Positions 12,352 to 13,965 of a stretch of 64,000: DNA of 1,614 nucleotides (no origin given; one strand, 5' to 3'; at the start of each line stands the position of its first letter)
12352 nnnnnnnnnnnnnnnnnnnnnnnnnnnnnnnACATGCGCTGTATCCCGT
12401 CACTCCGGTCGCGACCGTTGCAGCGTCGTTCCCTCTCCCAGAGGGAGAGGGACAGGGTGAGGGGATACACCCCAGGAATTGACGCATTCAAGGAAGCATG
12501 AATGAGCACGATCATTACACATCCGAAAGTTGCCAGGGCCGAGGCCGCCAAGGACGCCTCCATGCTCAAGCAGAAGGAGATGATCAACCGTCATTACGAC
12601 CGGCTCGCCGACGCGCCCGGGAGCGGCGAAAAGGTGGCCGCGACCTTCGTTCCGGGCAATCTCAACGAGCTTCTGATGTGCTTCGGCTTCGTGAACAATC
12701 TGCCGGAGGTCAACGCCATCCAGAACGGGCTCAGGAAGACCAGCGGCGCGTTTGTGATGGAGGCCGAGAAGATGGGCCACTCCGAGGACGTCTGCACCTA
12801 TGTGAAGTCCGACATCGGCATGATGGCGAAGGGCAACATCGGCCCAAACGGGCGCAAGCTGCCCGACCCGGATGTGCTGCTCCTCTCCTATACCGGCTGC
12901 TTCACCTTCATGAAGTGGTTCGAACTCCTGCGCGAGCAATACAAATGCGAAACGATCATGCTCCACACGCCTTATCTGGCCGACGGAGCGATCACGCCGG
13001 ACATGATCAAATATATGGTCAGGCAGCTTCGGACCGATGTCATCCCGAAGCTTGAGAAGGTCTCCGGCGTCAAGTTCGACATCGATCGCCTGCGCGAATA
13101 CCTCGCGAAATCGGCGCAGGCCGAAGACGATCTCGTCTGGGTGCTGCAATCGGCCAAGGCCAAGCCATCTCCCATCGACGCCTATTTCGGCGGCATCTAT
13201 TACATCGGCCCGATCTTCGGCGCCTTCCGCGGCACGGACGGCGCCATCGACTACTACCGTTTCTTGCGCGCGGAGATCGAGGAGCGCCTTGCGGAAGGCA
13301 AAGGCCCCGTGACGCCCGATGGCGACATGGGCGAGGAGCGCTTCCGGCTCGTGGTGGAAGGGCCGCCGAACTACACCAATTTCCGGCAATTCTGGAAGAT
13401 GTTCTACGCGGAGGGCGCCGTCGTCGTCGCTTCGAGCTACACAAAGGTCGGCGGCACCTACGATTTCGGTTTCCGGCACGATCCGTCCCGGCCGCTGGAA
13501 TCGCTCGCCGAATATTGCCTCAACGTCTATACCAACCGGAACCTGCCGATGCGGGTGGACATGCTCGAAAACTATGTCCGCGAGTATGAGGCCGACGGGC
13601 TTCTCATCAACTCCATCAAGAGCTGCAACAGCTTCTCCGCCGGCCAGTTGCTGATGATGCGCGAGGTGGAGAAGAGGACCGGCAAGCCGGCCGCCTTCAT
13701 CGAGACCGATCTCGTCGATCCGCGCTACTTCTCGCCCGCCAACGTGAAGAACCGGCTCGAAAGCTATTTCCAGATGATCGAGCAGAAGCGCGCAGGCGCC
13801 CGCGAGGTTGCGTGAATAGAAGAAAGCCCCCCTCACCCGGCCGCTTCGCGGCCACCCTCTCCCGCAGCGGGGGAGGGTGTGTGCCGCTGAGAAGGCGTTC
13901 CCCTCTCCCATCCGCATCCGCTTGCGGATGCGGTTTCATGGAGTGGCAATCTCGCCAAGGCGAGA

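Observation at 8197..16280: Thauera-type (Dch/Had/Oah) anaerobic benzoyl-CoA pathway in a purple phototroph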

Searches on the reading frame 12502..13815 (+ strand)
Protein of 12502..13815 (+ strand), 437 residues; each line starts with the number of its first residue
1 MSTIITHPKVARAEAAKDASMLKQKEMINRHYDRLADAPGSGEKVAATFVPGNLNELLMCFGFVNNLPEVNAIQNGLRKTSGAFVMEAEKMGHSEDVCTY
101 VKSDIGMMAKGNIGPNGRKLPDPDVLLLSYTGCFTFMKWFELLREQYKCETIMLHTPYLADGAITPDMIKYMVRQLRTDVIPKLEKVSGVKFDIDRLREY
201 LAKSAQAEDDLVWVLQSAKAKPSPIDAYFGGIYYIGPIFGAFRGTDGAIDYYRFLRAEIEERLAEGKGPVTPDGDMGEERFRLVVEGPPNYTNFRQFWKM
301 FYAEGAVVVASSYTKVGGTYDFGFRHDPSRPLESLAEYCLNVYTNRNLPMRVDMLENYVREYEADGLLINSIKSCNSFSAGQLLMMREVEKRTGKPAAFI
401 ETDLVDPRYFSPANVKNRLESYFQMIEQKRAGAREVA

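Call 3: search_protein_families(library=ncbifam, proteins=[window:12502-13815:+])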
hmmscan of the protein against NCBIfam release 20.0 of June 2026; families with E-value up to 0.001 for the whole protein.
window:12502-13815:+ (437 aa): 4 families
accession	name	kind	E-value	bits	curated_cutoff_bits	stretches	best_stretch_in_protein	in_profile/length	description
TIGR02260.1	benz_CoA_red_B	equivalog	3.8e-261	865.8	486.55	1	14-426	1-413/413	benzoyl-CoA reductase subunit B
NF052455.1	HyiscapDhHadB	equivalog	1.9e-46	158.5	750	1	22-430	6-398/398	(R)-2-hydroxyisocaproyl-CoA dehydratase subunit alpha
TIGR03191.1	benz_CoA_bzdO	equivalog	5.4e-18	65.4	448.6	1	78-315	68-293/430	benzoyl-CoA reductase, bzd-type, subunit O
NF040772.1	double_cubane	equivalog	1.1e-15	57.5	350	1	71-406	39-355/372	double-cubane-cluster-containing anaerobic reductase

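Call 4: search_protein_families(library=pfam, proteins=[window:12502-13815:+])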
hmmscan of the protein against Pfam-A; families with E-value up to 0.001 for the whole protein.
window:12502-13815:+ (437 aa): 1 family
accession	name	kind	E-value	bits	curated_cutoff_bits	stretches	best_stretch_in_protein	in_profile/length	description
PF06050.19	HGD-D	-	3.5e-60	204.8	28.4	1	55-426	6-342/342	2-hydroxyglutaryl-CoA dehydratase, D-component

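Call 9: find_homologous_proteins(query=window:12502-13815:+, max_evalue=1e-20)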
Query window:12502-13815:+ (437 aa): 6906 proteins with E <= 1e-20 among 8000 candidates; the best 120 are listed.
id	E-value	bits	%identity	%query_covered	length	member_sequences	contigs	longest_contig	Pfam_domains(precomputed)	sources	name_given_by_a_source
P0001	1.3e-276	935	92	100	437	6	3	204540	PF06050.20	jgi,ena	jgi:benzoyl-CoA reductase subunit B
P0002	3.9e-269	911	89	100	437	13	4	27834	PF06050.20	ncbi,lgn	-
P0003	6.9e-267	903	89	100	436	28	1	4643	PF06050.20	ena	-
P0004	3.8e-263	891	89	100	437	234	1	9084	PF06050.20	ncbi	-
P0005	6.2e-262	887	88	100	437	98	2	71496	PF06050.20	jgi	jgi:benzoyl-CoA reductase subunit B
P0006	9.9e-262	886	88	100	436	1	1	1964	PF06050.20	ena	-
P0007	1.3e-261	886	88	100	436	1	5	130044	PF06050.20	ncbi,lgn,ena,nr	nr:benzoyl-CoA reductase subunit B [uncultured Rhodopila sp.]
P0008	2.4e-261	885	87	100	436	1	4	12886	PF06050.20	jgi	jgi:benzoyl-CoA reductase subunit B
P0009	6.6e-261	883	87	100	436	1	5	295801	PF06050.20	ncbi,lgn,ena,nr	nr:benzoyl-CoA reductase subunit B [uncultured Rhodopila sp.]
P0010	8.2e-260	880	88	99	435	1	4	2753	PF06050.20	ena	-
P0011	1.5e-259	879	86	100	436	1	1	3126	PF06050.20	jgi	jgi:benzoyl-CoA reductase subunit B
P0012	2.2e-259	878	88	99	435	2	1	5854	PF06050.20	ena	-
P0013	7.7e-259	877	88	99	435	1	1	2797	PF06050.20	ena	-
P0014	3.4e-258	874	87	100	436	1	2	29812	PF06050.20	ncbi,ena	-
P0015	3.2e-257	871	86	100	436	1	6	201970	PF06050.20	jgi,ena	jgi:benzoyl-CoA reductase subunit B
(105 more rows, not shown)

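Call 17: find_related_loci(query=A1, collection=genome_contigs, flank=10000)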
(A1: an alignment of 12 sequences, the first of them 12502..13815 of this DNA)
Query A1 (437 aa) in genome_contigs; peptide patterns used: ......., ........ (x = any residue, [..] = any of these).
600 stretches matched a pattern (row limit reached: there are more); 567 encode a relative of the query (tblastn E <= 1e-3); the best 80 are kept; 80 distinct loci.
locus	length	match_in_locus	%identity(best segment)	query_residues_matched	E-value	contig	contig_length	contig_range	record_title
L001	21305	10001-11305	89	3-437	0e+0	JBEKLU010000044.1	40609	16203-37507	MAG: Roseiarcus sp. isolate SPRUCE 378 SPRUCE_378_44, whole genome shotgun sequence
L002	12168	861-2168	88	3-437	0e+0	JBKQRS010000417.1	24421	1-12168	MAG: Bradyrhizobium sp. isolate MGr3G3H3I__bin_152 MGr3G3H3I_000000191281, whole genome shotgun sequence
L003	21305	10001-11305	87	3-437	0e+0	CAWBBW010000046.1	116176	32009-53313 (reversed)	MAG: uncultured Alphaproteobacteria bacterium isolate MFD00731.bin.2.52 genome assembly, contig: contig_98535, whole gen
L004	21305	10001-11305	88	3-437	0e+0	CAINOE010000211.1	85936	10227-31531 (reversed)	MAG: uncultured Rhodopila sp. isolate B12_bin-2215 genome assembly, contig: bin-2215:211/215, whole genome shotgun seque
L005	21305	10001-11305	88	3-437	0e+0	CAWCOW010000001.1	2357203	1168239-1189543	MAG: uncultured Alphaproteobacteria bacterium isolate MFD09495.bin.1.14 genome assembly, contig: contig_1842, whole geno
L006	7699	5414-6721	89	3-437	0e+0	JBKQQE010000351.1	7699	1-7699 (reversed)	MAG: Xanthobacteraceae bacterium isolate MGr1A1B1C__bin_74 MGr1A1B1C_000000155589, whole genome shotgun sequence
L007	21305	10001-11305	88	3-437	0e+0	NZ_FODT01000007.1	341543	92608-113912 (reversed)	Rhodopseudomonas pseudopalustris strain DSM 123, whole genome shotgun sequence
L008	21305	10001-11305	86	3-437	0e+0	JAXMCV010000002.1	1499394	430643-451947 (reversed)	MAG: Beijerinckiaceae bacterium isolate STL-PRO19 C1.98.fa-2, whole genome shotgun sequence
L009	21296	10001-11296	87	3-434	0e+0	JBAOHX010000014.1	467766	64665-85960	MAG: Rhodoblastus sp. isolate AS_Ams2_Bin28 np1-np2_contig_6601, whole genome shotgun sequence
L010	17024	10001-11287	83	1-429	0e+0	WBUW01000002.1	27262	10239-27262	MAG: Pseudorhodoplanes sp. isolate SB26 contig_896, whole genome shotgun sequence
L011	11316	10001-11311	82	1-437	0e+0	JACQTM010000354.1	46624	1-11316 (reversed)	MAG: Hyphomicrobiales bacterium isolate NC_groundwater_1411_Ag_S-0.65um_61_20 S_p65_S5_coassembly_k141_4968088, whole ge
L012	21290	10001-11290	84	1-430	0e+0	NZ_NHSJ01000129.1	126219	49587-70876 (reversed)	Rhodoblastus sphagnicola strain DSM 16996 scaffold0129, whole genome shotgun sequence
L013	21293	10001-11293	84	5-435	0e+0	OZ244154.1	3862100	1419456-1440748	MAG: Aestuariivirgaceae bacterium isolate 5d58ee39-098d-494c-bd90-57b7a1f43d2a genome assembly, chromosome: 1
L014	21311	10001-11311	83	1-437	0e+0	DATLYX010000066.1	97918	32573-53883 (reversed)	MAG TPA_asm: Xanthobacteraceae bacterium isolate SMAG_U13283 k141_295408, whole genome shotgun sequence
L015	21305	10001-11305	83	1-435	0e+0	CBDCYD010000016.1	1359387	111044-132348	MAG: Hyphomicrobiaceae bacterium isolate 59900f9e-db51-4c3c-8372-06b45ed05b8c genome assembly, contig: contig_16, whole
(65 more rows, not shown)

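Call 23: search_protein_families(library=ncbifam, max_evalue=1e-20, proteins=[L007:1501-2307:-, L007:2317-3492:+, L007:4059-5210:-, L007:5282-6070:-, L007:6092-6859:-, L007:6945-7520:+, L007:7495-8610:+, L007:13584-15158:+, L007:15467-17248:+, L007:17245-18084:+])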
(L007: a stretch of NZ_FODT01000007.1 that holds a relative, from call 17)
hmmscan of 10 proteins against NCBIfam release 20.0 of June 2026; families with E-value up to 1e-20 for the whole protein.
L007:1501-2307:- (268 aa): 65 families (the best 25 are shown)
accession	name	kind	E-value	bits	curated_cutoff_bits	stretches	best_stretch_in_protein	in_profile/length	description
NF004517.0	PRK05862.1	equivalog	6.3e-119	396.2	396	1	14-268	4-257/257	enoyl-CoA hydratase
NF006007.0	PRK08138.1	subfamily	1.1e-82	277.3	355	1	14-266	7-259/261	enoyl-CoA hydratase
NF007239.0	PRK09674.1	equivalog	8.1e-82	274.5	371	1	14-266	4-255/257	2,3-dehydroadipyl-CoA hydratase PaaF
NF051848.1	EnCoAHydtEchA19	equivalog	7e-77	258.5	400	1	16-268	2-258/258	enoyl-CoA hydratase EchA19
NF004475.0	PRK05809.1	subfamily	1.7e-71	240.8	394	1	15-267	5-259/260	short-chain-enoyl-CoA hydratase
NF005803.0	PRK07658.1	equivalog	1.4e-63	214.7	313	1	15-267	3-256/257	enoyl-CoA hydratase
NF005802.0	PRK07657.1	equivalog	9.3e-61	205.6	363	1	14-265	4-257/260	enoyl-CoA hydratase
NF042430.2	EnCoAhydt_DpgD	equivalog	1.1e-60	205.3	400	1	19-265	2-255/258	enoyl-CoA-hydratase DpgD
NF004634.0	PRK05980.1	equivalog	1.2e-59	201.8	375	1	15-267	4-262/263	crotonase/enoyl-CoA hydratase family protein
NF004840.0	PRK06190.1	equivalog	2.7e-58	197.6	253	1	13-249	3-240/260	enoyl-CoA hydratase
NF006100.0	PRK08252.1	subfamily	1.1e-56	192.2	282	1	14-265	3-251/254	crotonase/enoyl-CoA hydratase family protein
NF046063.1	oxepin_alt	equivalog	7.2e-55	186.2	300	1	18-263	4-253/254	oxepin-CoA hydrolase, alternative type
NF006566.0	PRK09076.1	subfamily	2.5e-54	184.6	286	1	16-265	7-257/260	enoyl-CoA hydratase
NF006008.0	PRK08139.1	equivalog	9.1e-54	182.8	313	1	13-266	10-264/266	enoyl-CoA hydratase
NF005864.0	PRK07799.1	equivalog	1.2e-53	182.1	316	1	15-267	9-265/266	crotonase/enoyl-CoA hydratase family protein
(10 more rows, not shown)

L007:2317-3492:+ (391 aa): 0 families

L007:4059-5210:- (383 aa): 12 families
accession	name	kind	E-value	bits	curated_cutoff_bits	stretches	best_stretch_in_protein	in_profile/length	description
TIGR03207.1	cyc_hxne_CoA_dh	equivalog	1.3e-222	738.2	575.35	1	5-376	1-372/372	cyclohexanecarboxyl-CoA dehydrogenase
NF042972.1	AcrlCoAredClosAcrC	equivalog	7.8e-75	251.9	640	1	1-374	1-375/378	acryloyl-CoA reductase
NF045552.1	GlutCoADH_Des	equivalog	1.9e-57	195.3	470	1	4-377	4-381/387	glutaryl-CoA dehydrogenase Acd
NF042439.1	SulpropCoADesulf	equivalog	3.9e-54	183.8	600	1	15-374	3-369/379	3-sulfinopropanoyl-CoA desulfinase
NF053553.1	prodigi_MBC_PigA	equivalog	2e-48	165.4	500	1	2-374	2-378/381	prodigiosin MBC biosynthesis dehydrogenase PigA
NF043006.1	CyhCrbnylCoADH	equivalog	9.4e-48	163.1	650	1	7-374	6-374/380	cyclohexane-1-carbonyl-CoA dehydrogenase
NF045652.1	ProlPCPDhRedW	equivalog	3.8e-47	160.9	650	1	10-374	5-372/376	L-prolyl-[peptidyl-carrier protein] dehydrogenase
NF008997.0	PRK12341.1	equivalog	5.4e-47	160.7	537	1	28-373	29-374/382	acyl-CoA dehydrogenase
NF002885.1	PRK03354.1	equivalog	3.2e-37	128.4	540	1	22-367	23-365/378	crotonobetainyl-CoA dehydrogenase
NF058590.1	AcCoDHFadEBacil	equivalog_domain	1.8e-34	119.2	600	1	6-293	22-308/586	acyl-CoA dehydrogenase FadE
TIGR03204.1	pimC_large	equivalog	5.4e-23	81.5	623.85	1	10-300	9-300/395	pimeloyl-CoA dehydrogenase large subunit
NF052270.1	Staph_DH_FadE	equivalog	3.1e-21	75.6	600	1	75-332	94-349/400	acyl-CoA dehydrogenase FadE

L007:5282-6070:- (262 aa): 56 families (the best 25 are shown)
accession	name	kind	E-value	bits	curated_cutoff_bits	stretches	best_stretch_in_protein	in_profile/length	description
TIGR03210.1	badI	equivalog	1.8e-165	548.5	467.6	1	5-260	1-256/256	2-ketocyclohexanecarboxyl-CoA hydrolase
NF005637.0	PRK07396.1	equivalog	7e-95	317.5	380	1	4-262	11-271/273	1,4-dihydroxy-2-naphthoyl-CoA synthase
TIGR01929.1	menB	equivalog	9.6e-89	297.4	342.7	1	5-260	1-259/259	1,4-dihydroxy-2-naphthoyl-CoA synthase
NF006186.0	PRK08321.1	equivalog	5.4e-64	216.6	378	1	4-261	21-299/302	1,4-dihydroxy-2-naphthoyl-CoA synthase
NF004781.0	PRK06127.1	subfamily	4.1e-43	148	291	1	6-258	11-267/269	enoyl-CoA hydratase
NF004475.0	PRK05809.1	subfamily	2e-42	145.5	394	1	3-259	1-259/260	short-chain-enoyl-CoA hydratase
NF005675.0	PRK07468.1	equivalog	4.3e-42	144.6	350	1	13-259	12-261/262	crotonase/enoyl-CoA hydratase family protein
NF006109.0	PRK08260.1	subfamily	6.6e-42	143.8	320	1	3-260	1-278/296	enoyl-CoA hydratase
NF005802.0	PRK07657.1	equivalog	4.2e-41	141.2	363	1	12-258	10-258/260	enoyl-CoA hydratase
NF004517.0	PRK05862.1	equivalog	4.8e-41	141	396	1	3-259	1-256/257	enoyl-CoA hydratase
NF042430.2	EnCoAhydt_DpgD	equivalog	1.9e-39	135.7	400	1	10-258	1-256/258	enoyl-CoA-hydratase DpgD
NF051848.1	EnCoAHydtEchA19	equivalog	2.1e-37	129.1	400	1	13-259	7-257/258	enoyl-CoA hydratase EchA19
NF004796.0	PRK06144.1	subfamily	2.6e-37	128.7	272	1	4-258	6-260/262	enoyl-CoA hydratase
NF006007.0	PRK08138.1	subfamily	2.8e-37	128.5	355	1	13-258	15-259/261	enoyl-CoA hydratase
NF006008.0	PRK08139.1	equivalog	3.8e-37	128.3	313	1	8-259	13-265/266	enoyl-CoA hydratase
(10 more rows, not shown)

L007:6092-6859:- (255 aa): 180 families (the best 25 are shown)
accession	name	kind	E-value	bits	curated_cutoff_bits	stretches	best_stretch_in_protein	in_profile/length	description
TIGR03206.1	benzo_BadH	equivalog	4.2e-146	484.9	431.2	1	4-253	1-250/250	2-hydroxycyclohexanecarboxyl-CoA dehydrogenase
NF004198.0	PRK05653.1-3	equivalog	6.8e-70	235.3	296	1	3-253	4-248/248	3-oxoacyl-ACP reductase FabG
NF005559.1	PRK07231.1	subfamily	8.3e-68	228.6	215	1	3-252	1-248/249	glucose 1-dehydrogenase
NF004791.0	PRK06138.1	equivalog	4.7e-67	225.9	312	1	3-253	2-251/252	SDR family oxidoreductase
NF009466.0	PRK12826.1-2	subfamily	3.3e-64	216.7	222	1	5-254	2-247/248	3-oxoacyl-ACP reductase FabG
NF052558.1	MBtsdlDhBudC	equivalog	4.2e-64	216.5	270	1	5-252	2-242/250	meso-2,3-butanediol dehydrogenase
TIGR01830.1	3oxo_ACP_reduc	equivalog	5.4e-64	216.2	297.75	1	9-251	1-238/239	3-oxoacyl-[acyl-carrier-protein] reductase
NF009093.0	PRK12429.1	subfamily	2e-60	204.3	258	1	3-253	2-258/259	3-hydroxybutyrate dehydrogenase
NF004197.0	PRK05653.1-1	equivalog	2e-59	201.2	332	1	3-253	4-248/249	3-oxoacyl-ACP reductase FabG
TIGR01963.1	PHB_DH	subfamily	3.4e-59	200.2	307.05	1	7-253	2-254/255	3-hydroxybutyrate dehydrogenase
NF005853.0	PRK07774.1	equivalog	1.1e-58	198.6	303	1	2-253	2-248/250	SDR family oxidoreductase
NF009464.0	PRK12824.1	subfamily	3.3e-58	197.2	269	1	6-254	2-245/245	3-oxoacyl-ACP reductase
TIGR01829.1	AcAcCoA_reduct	subfamily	1.4e-57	195.2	302.1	1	9-253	3-242/242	acetoacetyl-CoA reductase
NF004778.0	PRK06124.1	equivalog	1.4e-57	195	303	1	3-253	8-254/256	SDR family oxidoreductase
NF005469.0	PRK07063.1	equivalog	1e-56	192.4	306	1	1-252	2-255/260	SDR family oxidoreductase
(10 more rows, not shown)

L007:6945-7520:+ (191 aa): 0 families

L007:7495-8610:+ (371 aa): 17 families
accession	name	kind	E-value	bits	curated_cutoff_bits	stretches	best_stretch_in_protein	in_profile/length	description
TIGR02824.1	quinone_pig3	subfamily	3.6e-57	193.8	296.8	1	33-370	1-324/325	putative NAD(P)H quinone oxidoreductase, PIG3 family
NF010344.0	PRK13771.1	subfamily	2.4e-43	148.4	349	1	33-370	1-332/334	putative alcohol dehydrogenase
NF041172.1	AcrlCoa_red_Thmprot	equivalog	1.8e-40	138.9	500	1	33-369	1-332/334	acryloyl-CoA reductase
NF006940.0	PRK09422.1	equivalog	4.9e-39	134.2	344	1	33-370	1-334/338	alcohol dehydrogenase AdhP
NF041097.1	keto_inos_dh_IolM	equivalog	4.5e-37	127.6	450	1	44-361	37-380/389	scyllo-inosose 3-dehydrogenase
TIGR00692.1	tdh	equivalog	6.1e-35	120.8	458.35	1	43-367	7-336/340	L-threonine 3-dehydrogenase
NF007489.0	PRK10083.1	equivalog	1.3e-34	119.7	376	1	46-362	11-327/339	Zn-dependent oxidoreductase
TIGR01751.1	crot-CoA-red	equivalog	1.5e-34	119.4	378.55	0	46-247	24-241/398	crotonyl-CoA carboxylase/reductase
NF003808.0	PRK05396.1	equivalog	4.8e-33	114.5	380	1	45-369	11-338/341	L-threonine 3-dehydrogenase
TIGR02822.1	adh_fam_2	subfamily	5.5e-30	104.6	283.5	1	50-363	18-322/329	zinc-binding alcohol dehydrogenase family protein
TIGR03989.1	Rxyl_3153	subfamily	5.2e-29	101.6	440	0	147-363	138-363/370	NDMA-dependent alcohol dehydrogenase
NF047908.1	AldhRedAhr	equivalog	6.6e-28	97.6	470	1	58-367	27-331/335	NADPH-dependent aldehyde reductase Ahr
NF008024.0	PRK10754.1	subfamily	9.8e-28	97.1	348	1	148-302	93-247/327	NADPH:quinone reductase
TIGR03451.1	mycoS_dep_FDH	equivalog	9.6e-25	87.1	512.9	1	54-363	21-351/358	S-(hydroxymethyl)mycothiol dehydrogenase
TIGR02823.1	oxido_YhdH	subfamily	6.2e-24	84.4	297.25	1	52-317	19-265/324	acrylyl-CoA reductase family protein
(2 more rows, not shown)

L007:13584-15158:+ (524 aa): 78 families (the best 25 are shown)
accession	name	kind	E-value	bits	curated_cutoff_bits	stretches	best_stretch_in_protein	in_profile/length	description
TIGR02262.1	benz_CoA_lig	subfamily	8.9e-255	846.1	375.25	1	11-521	1-508/508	benzoate-CoA ligase family protein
NF004837.0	PRK06187.1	subfamily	7.2e-102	341.3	476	1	13-521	8-521/531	long-chain-fatty-acid--CoA ligase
NF053567.1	HBDA_AROS1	equivalog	3.3e-95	319.4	1000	1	28-520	29-517/523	3-hydroxybenzoate--CoA ligase HbdA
NF006182.0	PRK08316.1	subfamily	9.7e-83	278.4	663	1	14-520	12-515/523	fatty acyl-CoA synthetase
NF047394.1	AcylCoAsynMbcS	equivalog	1.2e-74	251.8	850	1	10-520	9-518/525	acyl-CoA synthetase MbcS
NF004808.0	PRK06155.1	equivalog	8.7e-71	238.8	722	1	7-520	15-520/542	ATP-dependent acyl-CoA ligase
NF003313.0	PRK04319.1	equivalog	4.9e-69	233.1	729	1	32-519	66-558/574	acetate--CoA ligase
NF006181.0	PRK08314.1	subfamily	8.7e-68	228.9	705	1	14-520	25-552/563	long-chain-fatty-acid--CoA ligase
NF004716.0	PRK06060.1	equivalog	2.8e-67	227.4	1228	1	28-520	21-488/705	p-hydroxybenzoic acid--AMP ligase FadD22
NF005801.1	PRK07656.1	equivalog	2e-66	224.7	657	1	17-519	5-500/500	FadD3 family acyl-CoA ligase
NF004114.0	PRK05605.1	equivalog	5e-66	223.2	766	1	149-522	193-569/575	long-chain-fatty-acid--CoA ligase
NF005307.0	PRK06839.1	equivalog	1.1e-65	222.3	748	1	21-519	10-490/496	o-succinylbenzoate--CoA ligase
NF005463.0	PRK07059.1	subfamily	5e-65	220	869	1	149-520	179-554/557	long-chain-fatty-acid--CoA ligase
NF004822.0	PRK06178.1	equivalog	5.3e-64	216.8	782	2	348-520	393-565/571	acyl-CoA synthetase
NF005702.0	PRK07514.1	subfamily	9.5e-62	209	558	1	25-520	15-498/506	malonyl-CoA synthase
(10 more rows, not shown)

L007:15467-17248:+ (593 aa): 5 families
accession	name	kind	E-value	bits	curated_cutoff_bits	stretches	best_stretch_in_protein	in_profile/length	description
TIGR03710.1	OAFO_sf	subfamily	5.3e-173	576.6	482.75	1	26-584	2-558/561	2-oxoacid:acceptor oxidoreductase subunit alpha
NF006412.0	PRK08659.1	equivalog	1.1e-87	294.7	411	1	223-589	8-375/378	2-oxoacid:acceptor oxidoreductase subunit alpha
NF041170.1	Oxoac_fdxalpha_Archa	equivalog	7.1e-81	272.4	800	1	152-559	169-592/636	2-oxoacid:ferredoxin oxidoreductase subunit alpha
NF007206.0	PRK09627.1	equivalog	5.9e-65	219.6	579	1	224-558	7-344/375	2-oxoglutarate synthase subunit alpha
NF005507.0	PRK07119.1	subfamily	2.1e-52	178.1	399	1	223-400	7-184/352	3-methyl-2-oxobutanoate dehydrogenase subunit VorB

L007:17245-18084:+ (279 aa): 5 families
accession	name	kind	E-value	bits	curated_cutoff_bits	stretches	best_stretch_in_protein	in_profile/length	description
NF008820.0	PRK11866.1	equivalog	1.6e-83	280.4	402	1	10-223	3-217/287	2-oxoacid ferredoxin oxidoreductase subunit beta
TIGR02177.1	PorB_KorB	subfamily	5.8e-78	262.3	261.9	1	23-219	2-198/286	2-oxoacid:acceptor oxidoreductase, beta subunit, pyruvate/2-ketoisovalerate family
NF008821.0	PRK11869.1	equivalog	6e-68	228.8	438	1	23-257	15-250/286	2-oxoacid ferredoxin oxidoreductase subunit beta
NF041171.1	Oxoac_fdxbeta_Archa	equivalog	1.7e-66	224.5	423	1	24-219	5-200/296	2-oxoacid:ferredoxin oxidoreductase subunit beta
NF007207.0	PRK09628.1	equivalog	2.5e-56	191.4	364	1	22-209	16-203/277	2-oxoglutarate ferredoxin oxidoreductase subunit beta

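Call 25: list_cluster_members(proteins=[window:12502-13815:+, window:9291-10385:+, window:30072-32015:-, window:44206-45276:-])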
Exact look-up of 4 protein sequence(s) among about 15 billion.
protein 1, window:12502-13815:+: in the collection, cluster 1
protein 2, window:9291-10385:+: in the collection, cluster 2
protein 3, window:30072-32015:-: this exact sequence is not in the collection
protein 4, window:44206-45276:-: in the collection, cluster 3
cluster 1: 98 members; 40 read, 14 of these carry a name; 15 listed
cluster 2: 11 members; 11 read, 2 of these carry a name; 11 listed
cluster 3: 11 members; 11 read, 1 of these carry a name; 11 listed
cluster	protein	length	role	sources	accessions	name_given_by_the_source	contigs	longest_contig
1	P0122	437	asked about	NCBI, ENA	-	-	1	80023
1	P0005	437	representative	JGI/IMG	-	benzoyl-CoA reductase subunit B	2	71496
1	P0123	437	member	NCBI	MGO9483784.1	MAG: benzoyl-CoA reductase subunit B [Rhodomicrobium sp.]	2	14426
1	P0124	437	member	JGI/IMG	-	benzoyl-CoA reductase subunit B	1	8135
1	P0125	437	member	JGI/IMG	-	benzoyl-CoA reductase subunit B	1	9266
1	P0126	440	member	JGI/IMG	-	benzoyl-CoA reductase subunit B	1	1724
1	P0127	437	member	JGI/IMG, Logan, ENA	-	benzoyl-CoA reductase subunit B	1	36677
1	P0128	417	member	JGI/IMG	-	benzoyl-CoA reductase subunit B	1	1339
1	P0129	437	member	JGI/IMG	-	benzoyl-CoA reductase subunit B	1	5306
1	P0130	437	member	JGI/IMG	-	benzoyl-CoA reductase subunit B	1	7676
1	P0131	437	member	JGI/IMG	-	benzoyl-CoA reductase subunit B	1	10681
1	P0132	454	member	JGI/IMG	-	benzoyl-CoA reductase subunit B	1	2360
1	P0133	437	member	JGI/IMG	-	benzoyl-CoA reductase subunit B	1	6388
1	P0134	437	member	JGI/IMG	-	benzoyl-CoA reductase subunit B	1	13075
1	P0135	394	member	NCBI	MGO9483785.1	MAG: benzoyl-CoA reductase subunit C [Rhodomicrobium sp.]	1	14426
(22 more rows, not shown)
